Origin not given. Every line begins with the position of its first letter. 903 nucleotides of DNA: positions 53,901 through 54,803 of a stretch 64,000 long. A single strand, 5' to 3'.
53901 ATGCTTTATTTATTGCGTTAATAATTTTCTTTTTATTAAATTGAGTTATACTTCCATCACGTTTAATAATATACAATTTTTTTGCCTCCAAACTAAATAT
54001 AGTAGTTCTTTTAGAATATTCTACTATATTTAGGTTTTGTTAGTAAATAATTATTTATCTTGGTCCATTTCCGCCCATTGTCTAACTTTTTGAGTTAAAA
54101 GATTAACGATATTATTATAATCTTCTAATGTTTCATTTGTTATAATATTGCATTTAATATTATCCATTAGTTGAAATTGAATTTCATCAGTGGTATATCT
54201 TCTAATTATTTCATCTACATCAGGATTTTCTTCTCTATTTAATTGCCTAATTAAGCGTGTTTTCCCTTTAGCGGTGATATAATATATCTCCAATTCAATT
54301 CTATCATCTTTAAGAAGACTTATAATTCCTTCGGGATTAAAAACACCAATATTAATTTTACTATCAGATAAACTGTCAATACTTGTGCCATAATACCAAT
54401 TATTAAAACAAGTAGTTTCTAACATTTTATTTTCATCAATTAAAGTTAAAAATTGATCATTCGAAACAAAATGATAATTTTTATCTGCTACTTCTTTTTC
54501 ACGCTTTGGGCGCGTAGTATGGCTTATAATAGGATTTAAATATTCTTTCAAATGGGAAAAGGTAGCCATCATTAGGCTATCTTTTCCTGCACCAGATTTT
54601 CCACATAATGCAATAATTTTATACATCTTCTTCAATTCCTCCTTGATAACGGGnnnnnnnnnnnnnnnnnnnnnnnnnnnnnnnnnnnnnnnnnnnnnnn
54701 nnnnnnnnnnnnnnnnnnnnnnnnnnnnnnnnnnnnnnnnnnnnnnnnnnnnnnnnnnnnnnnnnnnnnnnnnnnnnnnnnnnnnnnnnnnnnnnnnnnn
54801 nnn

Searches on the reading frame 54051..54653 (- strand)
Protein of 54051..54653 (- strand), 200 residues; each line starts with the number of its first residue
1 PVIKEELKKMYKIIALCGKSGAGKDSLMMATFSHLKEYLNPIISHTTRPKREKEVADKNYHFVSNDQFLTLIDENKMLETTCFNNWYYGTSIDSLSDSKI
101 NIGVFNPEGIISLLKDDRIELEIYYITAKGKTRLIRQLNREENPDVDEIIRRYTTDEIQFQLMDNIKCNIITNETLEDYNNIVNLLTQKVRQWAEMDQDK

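Call 19: search_protein_families(library=phrogs, proteins=[window:54051-54653:-], max_evalue=0.001)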
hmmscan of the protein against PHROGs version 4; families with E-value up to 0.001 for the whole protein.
window:54051-54653:- (200 aa): 1 family
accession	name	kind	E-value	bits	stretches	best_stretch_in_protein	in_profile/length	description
phrog_1815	-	other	2.7e-33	116.9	1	10-190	2-185/197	guanylate kinase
